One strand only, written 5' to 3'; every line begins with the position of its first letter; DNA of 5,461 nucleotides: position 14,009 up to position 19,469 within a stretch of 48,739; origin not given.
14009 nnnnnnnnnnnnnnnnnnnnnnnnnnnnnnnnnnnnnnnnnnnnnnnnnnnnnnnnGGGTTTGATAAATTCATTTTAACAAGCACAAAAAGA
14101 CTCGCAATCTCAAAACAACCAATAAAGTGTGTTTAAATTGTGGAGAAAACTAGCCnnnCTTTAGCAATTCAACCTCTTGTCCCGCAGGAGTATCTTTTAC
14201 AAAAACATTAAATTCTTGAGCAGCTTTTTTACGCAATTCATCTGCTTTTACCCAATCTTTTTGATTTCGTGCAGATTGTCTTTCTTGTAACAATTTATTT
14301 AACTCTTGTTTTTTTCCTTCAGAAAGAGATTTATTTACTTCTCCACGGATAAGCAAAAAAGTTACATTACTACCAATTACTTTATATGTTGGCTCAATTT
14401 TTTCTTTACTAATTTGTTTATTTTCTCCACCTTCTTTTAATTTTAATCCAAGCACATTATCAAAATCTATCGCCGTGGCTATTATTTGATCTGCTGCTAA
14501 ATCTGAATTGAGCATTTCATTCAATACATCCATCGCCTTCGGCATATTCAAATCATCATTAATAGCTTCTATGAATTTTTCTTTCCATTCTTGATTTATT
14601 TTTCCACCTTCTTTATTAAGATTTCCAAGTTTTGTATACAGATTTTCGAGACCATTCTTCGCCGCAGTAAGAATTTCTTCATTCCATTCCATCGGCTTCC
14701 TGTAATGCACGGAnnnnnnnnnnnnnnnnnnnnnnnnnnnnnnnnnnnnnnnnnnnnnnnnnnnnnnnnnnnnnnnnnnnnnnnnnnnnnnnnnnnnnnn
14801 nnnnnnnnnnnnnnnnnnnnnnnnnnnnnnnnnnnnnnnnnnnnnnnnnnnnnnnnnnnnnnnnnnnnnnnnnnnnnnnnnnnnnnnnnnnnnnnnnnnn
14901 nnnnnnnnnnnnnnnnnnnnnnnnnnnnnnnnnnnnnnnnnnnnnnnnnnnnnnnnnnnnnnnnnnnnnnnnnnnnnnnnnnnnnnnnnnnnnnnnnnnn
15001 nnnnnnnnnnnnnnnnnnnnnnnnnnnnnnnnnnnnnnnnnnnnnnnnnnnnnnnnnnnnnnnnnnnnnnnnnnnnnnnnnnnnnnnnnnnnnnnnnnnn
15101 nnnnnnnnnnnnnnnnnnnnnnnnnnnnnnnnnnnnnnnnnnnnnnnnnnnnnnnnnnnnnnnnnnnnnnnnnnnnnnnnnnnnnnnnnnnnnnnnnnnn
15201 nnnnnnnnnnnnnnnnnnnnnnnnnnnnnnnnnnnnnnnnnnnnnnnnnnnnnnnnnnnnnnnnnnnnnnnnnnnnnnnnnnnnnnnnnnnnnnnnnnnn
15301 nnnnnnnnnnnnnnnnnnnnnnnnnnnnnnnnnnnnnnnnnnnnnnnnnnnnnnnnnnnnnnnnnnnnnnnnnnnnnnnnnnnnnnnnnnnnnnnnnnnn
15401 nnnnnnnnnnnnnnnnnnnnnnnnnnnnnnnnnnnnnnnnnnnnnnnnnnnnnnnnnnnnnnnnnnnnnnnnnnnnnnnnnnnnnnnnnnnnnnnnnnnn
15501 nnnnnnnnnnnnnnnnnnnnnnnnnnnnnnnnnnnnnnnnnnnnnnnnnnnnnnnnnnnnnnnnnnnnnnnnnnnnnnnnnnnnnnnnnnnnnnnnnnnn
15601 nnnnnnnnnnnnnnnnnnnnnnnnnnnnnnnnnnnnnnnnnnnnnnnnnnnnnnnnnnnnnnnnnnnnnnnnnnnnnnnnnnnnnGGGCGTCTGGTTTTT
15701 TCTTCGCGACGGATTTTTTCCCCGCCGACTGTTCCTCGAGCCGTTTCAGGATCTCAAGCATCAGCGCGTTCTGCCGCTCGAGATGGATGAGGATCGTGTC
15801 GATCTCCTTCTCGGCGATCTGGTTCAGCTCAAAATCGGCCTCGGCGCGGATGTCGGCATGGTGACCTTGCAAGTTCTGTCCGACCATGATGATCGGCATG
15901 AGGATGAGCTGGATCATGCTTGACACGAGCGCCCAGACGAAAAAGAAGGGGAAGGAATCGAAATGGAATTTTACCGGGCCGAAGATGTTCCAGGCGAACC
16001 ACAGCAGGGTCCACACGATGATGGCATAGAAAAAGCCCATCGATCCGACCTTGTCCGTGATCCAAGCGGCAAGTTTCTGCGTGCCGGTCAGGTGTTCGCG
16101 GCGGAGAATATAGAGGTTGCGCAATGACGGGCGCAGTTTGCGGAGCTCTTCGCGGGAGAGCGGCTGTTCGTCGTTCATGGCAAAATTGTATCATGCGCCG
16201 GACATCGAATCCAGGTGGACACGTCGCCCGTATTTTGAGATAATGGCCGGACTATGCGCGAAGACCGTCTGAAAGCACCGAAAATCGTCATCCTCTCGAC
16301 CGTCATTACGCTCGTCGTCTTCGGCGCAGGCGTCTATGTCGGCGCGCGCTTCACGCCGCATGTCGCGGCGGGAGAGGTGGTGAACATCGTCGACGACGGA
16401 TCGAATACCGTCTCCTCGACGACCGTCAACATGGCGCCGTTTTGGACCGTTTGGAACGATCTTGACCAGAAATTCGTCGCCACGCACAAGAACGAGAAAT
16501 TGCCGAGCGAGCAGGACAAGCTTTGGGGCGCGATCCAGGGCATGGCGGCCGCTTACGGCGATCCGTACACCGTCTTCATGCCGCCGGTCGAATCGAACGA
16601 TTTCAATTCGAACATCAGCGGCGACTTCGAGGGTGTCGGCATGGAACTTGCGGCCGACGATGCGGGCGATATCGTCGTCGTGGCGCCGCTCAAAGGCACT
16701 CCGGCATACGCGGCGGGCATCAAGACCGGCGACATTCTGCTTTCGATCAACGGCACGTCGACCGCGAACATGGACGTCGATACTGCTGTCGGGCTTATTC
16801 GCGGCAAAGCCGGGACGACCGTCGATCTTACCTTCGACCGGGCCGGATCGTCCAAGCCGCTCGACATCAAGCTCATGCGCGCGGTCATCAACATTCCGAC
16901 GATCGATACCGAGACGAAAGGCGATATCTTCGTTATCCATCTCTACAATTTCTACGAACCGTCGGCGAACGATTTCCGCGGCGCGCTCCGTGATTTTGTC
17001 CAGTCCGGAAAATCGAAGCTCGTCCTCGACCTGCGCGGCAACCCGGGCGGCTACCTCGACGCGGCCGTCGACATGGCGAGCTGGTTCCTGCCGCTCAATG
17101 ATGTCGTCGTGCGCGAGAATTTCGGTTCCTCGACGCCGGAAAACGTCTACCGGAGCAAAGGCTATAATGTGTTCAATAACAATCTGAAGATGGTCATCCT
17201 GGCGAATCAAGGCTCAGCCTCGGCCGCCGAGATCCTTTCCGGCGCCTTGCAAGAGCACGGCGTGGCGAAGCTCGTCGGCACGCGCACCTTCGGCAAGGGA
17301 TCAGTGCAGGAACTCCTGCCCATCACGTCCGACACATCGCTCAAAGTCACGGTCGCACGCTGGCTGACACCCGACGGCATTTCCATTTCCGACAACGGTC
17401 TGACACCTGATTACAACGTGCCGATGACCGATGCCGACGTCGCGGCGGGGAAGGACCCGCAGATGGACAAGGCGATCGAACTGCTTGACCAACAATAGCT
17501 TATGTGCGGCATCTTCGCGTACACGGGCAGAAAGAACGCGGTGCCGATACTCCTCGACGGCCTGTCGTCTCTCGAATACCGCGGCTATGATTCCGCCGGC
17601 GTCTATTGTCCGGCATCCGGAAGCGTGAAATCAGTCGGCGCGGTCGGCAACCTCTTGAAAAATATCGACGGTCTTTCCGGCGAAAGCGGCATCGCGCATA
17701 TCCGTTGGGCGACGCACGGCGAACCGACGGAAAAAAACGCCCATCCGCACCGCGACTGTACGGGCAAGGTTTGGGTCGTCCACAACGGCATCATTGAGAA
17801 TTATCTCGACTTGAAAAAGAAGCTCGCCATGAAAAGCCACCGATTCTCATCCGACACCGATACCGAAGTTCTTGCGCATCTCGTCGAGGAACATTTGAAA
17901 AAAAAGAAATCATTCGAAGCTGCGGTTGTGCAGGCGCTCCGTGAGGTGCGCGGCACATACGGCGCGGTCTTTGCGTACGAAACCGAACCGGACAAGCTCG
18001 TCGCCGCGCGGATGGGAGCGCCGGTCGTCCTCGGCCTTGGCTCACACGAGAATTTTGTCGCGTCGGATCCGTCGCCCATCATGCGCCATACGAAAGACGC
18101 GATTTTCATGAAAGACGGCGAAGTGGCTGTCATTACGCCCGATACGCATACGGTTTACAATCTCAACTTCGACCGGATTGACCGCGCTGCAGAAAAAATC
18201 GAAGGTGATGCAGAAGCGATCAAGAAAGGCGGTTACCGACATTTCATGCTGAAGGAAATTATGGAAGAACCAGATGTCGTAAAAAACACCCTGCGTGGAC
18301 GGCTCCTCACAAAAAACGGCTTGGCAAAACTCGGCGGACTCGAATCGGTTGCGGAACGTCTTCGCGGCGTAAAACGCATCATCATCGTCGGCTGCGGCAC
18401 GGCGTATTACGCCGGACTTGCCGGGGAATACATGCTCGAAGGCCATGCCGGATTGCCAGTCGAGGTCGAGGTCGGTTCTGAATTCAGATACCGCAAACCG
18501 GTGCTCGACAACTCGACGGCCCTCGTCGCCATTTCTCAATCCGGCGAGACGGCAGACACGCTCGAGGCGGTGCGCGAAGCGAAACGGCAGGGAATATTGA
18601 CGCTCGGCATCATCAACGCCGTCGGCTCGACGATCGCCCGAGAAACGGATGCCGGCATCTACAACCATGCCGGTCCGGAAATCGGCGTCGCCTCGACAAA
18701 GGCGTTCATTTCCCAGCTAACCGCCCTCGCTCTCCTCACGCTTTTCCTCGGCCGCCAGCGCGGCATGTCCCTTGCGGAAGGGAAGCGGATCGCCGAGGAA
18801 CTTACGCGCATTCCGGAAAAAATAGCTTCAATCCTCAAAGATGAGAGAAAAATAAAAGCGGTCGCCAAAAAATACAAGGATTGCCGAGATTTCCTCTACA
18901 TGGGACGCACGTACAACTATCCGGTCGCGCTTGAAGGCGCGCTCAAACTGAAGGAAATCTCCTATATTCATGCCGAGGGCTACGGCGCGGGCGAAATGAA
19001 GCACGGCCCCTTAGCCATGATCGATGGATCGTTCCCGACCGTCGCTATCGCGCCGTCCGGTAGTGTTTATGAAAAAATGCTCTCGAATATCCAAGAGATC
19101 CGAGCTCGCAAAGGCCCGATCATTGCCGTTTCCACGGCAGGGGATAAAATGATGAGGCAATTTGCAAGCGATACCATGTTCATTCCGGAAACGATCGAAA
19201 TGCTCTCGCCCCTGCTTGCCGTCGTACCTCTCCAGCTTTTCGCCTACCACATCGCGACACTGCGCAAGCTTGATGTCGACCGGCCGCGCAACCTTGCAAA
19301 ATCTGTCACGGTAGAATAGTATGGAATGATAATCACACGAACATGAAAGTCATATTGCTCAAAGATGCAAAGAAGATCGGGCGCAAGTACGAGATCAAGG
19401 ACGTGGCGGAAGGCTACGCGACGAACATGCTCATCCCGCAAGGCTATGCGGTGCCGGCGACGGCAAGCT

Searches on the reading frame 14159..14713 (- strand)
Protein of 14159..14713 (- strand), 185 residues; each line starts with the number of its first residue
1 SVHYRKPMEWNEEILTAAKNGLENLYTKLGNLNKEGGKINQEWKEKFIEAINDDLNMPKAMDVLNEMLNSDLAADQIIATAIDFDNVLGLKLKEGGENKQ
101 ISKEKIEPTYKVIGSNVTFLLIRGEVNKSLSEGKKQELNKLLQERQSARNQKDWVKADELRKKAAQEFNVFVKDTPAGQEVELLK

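Call 25: find_homologous_proteins(query=window:14159-14713:-)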
Query seq(185 aa) (185 aa): 6 proteins with E <= 0.001 among 98 candidates.
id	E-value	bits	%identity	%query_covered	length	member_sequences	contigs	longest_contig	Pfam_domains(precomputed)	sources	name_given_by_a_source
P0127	2.0e-19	88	39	87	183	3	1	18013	PF23493.2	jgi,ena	-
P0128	5.5e-16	77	36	88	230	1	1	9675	PF09334.18,PF01406.26,PF23493.2,PF00133.29,PF09190.18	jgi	jgi:cysteinyl-tRNA synthetase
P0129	3.9e-15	74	45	52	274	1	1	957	PF01406.26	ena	-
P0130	4.3e-10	58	41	56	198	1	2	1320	PF09334.18,PF01406.26,PF23493.2,PF09190.18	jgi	jgi:cysteinyl-tRNA synthetase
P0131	2.1e-8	52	27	98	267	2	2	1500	PF01406.26,PF23493.2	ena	-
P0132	1.3e-6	47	31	88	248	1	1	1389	PF01406.26,PF23493.2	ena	-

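Call 55: search_protein_representatives(protein=window:14168-14683:-)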
Query: 172 residues. Proteins with E-value up to 0.001 (for the whole library): 1051; up to 1e-10: 94; up to 1e-30: 0. The best 150 are listed.
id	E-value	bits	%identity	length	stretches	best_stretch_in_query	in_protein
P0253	5.1e-26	108.0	56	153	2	2-92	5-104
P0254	4.4e-25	104.9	51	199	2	5-85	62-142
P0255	6.0e-24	101.3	64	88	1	8-85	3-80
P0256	6.2e-22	94.7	55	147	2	3-84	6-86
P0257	6.2e-19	85.0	46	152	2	3-84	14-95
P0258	1.6e-18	83.6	42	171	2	3-94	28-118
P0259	1.2e-17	80.8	45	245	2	2-85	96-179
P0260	2.0e-17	80.0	42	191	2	4-89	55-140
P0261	3.1e-17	79.4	41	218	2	5-91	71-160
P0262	6.2e-17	78.5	41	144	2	3-94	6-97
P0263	7.2e-17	78.3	38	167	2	3-103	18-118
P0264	1.3e-16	77.4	42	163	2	5-103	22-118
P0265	1.9e-16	76.9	41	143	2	3-84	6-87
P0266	2.3e-16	76.6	47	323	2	22-85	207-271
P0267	2.7e-16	76.4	40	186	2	4-88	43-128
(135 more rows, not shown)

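Call 74: find_related_loci(query=window:14168-14683:-, collection=viral_contigs, flank=5000)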
Query window:14168-14683:- (172 aa) in viral_contigs; peptide patterns used: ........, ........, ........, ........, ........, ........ (x = any residue, [..] = any of these).
8 stretches matched a pattern, but none encodes a relative of the query by tblastn (E <= 1e-3).

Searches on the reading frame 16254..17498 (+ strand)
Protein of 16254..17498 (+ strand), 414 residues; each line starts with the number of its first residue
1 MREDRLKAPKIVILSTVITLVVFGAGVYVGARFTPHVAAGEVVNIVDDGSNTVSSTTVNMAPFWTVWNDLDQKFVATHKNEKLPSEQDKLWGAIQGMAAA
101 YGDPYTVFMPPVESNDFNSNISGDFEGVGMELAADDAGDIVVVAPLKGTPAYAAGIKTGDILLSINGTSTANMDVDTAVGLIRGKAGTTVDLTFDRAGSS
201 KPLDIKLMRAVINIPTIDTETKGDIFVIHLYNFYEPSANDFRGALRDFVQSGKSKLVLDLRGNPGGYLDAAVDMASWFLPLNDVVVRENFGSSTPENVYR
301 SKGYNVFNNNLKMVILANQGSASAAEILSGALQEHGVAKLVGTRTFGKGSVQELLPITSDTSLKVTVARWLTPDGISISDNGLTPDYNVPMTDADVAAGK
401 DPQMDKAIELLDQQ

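Call 7: search_protein_families(library=pfam, proteins=[window:16254-17498:+])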
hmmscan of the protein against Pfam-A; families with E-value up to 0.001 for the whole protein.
window:16254-17498:+ (414 aa): 5 families
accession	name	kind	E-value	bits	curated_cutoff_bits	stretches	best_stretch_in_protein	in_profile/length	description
PF03572.23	Peptidase_S41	-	1.1e-45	155.6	24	1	225-389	2-165/165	Peptidase family S41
PF17820.7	PDZ_6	-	1.2e-12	47.8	27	1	141-196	1-54/54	PDZ domain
PF00595.29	PDZ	-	6.8e-12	46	23.2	1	126-193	10-79/81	PDZ domain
PF13180.12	PDZ_2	-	4.9e-09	36.8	27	1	128-207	5-80/80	PDZ domain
PF22694.1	CtpB_N-like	-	4.4e-05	24.3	27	1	21-109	2-81/85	Activating protease CtpB N-terminal domain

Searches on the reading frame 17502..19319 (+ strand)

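Call 4: search_protein_families(library=pfam, proteins=[window:17502-19319:+])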
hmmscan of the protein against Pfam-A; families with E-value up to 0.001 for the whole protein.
window:17502-19319:+ (605 aa): 4 families
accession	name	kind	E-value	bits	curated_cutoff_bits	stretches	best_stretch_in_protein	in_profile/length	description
PF01380.27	SIS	-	8.6e-52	174.8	25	2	287-413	2-129/131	SIS domain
PF13522.11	GATase_6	-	8.6e-18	65.1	27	1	60-178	10-119/130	Glutamine amidotransferase domain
PF13537.11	GATase_7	-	4.4e-13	49.8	25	1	76-170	9-94/123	Glutamine amidotransferase domain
PF13230.11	GATase_4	-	2.4e-08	33.7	23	1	47-149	59-162/272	Glutamine amidotransferases class-II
